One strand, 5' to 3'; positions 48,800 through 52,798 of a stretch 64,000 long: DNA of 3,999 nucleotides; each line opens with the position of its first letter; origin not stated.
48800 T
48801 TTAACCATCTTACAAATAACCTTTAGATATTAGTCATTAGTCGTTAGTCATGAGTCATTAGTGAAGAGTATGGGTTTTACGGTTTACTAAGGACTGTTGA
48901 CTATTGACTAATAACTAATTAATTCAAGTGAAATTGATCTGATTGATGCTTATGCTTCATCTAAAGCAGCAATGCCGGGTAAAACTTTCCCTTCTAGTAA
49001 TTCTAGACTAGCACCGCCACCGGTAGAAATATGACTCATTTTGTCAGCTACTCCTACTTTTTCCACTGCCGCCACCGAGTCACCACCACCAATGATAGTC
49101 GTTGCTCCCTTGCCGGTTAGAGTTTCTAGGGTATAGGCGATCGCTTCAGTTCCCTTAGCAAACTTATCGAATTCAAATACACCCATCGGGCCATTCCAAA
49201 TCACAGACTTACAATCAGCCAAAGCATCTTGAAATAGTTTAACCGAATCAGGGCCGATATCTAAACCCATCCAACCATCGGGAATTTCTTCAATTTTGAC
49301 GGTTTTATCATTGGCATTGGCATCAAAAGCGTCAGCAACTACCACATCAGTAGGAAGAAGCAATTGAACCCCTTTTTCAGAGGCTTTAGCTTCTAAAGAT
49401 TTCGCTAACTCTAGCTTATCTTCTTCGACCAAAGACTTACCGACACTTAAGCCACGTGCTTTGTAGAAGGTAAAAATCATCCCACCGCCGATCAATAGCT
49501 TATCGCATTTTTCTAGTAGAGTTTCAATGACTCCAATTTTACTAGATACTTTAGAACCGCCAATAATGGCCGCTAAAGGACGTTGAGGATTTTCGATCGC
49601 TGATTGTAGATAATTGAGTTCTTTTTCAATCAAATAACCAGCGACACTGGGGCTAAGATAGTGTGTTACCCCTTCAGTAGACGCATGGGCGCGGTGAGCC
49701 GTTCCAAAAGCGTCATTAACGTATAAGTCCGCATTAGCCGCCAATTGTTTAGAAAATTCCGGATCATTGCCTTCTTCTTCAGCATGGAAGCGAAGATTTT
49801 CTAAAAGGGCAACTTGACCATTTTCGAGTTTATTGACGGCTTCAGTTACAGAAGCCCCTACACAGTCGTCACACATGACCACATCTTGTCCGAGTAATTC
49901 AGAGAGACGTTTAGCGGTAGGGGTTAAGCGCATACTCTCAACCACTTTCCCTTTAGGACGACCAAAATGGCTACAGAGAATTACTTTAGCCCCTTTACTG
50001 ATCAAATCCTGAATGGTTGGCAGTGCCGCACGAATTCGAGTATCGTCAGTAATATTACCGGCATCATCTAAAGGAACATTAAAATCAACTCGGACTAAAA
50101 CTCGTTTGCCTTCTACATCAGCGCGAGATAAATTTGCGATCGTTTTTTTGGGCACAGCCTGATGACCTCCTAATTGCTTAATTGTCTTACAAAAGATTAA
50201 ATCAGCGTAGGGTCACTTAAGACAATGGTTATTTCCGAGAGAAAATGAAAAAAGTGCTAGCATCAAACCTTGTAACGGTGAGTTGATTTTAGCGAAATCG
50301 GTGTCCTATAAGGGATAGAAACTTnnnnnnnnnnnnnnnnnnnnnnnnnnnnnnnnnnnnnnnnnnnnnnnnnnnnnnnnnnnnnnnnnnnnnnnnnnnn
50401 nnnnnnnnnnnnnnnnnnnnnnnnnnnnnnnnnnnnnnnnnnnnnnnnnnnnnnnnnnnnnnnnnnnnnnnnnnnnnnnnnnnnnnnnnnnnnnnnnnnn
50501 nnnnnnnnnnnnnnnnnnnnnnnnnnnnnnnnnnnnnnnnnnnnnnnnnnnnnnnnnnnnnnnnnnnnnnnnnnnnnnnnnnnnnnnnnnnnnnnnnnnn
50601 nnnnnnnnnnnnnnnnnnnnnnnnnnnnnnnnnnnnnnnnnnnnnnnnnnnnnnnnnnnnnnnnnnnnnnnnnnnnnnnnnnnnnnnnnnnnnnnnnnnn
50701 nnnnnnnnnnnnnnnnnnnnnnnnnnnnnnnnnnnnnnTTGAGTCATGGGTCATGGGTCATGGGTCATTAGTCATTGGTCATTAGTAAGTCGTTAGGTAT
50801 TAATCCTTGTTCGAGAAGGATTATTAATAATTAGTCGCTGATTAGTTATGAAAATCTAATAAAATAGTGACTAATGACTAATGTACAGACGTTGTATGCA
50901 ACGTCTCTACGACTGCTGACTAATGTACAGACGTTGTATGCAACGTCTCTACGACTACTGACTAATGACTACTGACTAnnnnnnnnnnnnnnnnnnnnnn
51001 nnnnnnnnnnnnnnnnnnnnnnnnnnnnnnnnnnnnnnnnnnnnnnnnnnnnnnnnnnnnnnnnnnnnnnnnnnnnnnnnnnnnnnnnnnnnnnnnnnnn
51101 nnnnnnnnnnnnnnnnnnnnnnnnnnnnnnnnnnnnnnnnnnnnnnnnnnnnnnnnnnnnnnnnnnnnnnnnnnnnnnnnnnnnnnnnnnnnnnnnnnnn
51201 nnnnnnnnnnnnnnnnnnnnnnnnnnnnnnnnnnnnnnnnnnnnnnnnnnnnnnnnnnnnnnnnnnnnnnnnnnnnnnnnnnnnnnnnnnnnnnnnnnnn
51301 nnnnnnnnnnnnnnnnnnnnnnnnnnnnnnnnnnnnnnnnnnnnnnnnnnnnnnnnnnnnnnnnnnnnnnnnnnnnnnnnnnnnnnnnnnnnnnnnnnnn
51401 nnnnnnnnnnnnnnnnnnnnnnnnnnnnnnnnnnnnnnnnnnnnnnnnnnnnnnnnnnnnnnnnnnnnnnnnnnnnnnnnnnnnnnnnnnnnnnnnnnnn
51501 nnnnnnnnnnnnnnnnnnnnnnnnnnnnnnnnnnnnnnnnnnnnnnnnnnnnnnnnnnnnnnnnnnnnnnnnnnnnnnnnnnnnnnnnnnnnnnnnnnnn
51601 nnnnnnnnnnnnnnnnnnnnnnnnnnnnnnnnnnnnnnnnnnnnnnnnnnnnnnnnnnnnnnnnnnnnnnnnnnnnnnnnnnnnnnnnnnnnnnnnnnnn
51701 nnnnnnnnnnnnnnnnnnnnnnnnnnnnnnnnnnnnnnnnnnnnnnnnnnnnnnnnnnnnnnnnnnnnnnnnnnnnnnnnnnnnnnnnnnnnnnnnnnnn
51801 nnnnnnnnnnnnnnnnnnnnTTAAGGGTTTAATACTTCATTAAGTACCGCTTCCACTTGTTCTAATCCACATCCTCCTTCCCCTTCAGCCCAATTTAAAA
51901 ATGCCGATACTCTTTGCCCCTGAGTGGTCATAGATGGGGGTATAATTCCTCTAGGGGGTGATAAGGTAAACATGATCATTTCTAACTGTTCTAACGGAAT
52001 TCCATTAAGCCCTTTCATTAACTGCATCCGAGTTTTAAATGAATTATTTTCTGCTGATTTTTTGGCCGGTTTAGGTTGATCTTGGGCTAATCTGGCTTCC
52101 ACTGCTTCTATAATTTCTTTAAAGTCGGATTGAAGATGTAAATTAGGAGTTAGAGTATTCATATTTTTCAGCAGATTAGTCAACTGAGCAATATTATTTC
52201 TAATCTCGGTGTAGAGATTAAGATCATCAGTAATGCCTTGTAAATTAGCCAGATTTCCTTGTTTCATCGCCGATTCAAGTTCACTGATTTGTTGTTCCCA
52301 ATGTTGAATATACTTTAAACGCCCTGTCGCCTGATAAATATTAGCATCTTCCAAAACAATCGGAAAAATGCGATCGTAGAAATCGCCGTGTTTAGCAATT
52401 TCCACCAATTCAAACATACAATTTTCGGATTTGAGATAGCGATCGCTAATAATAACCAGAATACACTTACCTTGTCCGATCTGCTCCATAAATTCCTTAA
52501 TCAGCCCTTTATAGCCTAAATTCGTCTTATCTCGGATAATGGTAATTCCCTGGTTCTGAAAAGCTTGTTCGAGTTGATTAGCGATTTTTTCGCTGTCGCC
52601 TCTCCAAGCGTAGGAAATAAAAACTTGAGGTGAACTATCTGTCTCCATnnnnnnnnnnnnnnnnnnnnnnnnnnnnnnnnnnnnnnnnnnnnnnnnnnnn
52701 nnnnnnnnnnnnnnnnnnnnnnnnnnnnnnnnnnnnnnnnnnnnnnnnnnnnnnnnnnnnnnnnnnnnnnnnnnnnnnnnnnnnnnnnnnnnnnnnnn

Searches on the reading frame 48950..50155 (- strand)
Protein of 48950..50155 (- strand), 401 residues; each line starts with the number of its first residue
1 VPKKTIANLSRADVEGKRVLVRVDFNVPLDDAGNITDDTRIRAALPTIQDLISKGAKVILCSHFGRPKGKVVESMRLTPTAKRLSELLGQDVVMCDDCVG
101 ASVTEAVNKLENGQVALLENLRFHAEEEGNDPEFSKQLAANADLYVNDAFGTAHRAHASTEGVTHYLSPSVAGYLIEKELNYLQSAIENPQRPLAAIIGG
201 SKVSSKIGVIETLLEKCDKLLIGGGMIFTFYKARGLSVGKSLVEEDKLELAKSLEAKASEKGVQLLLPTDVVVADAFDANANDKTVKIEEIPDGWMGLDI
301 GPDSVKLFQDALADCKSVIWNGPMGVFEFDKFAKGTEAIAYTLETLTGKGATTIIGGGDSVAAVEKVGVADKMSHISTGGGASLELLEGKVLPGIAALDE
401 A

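Call 39: search_protein_families(library=pfam, proteins=[window:48950-50155:-], max_evalue=0.00001)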
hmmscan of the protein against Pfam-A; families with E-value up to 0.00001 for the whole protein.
window:48950-50155:- (401 aa): 1 family
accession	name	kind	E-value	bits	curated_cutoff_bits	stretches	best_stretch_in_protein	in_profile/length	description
PF00162.24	PGK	-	5.4e-170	565.9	27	1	11-390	3-379/379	Phosphoglycerate kinase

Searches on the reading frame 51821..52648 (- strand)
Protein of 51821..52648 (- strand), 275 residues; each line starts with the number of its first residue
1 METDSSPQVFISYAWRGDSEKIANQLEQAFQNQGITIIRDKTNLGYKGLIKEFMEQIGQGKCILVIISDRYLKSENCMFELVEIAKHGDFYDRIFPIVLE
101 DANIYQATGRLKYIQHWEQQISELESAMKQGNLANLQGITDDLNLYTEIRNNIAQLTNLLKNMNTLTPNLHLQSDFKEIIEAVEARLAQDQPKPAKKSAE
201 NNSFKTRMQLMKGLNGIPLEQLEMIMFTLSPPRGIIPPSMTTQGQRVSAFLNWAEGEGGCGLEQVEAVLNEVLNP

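Call 39: search_protein_families(library=pfam, proteins=[window:51821-52648:-], max_evalue=0.00001)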
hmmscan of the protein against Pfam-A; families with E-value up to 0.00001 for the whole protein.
window:51821-52648:- (275 aa): 2 families
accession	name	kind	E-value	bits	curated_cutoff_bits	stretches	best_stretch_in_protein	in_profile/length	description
PF13676.11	TIR_2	-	8.6e-14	52.5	28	1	9-119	1-111/122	TIR domain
PF01582.25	TIR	-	3e-06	27.6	21.3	1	9-106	4-103/179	TIR domain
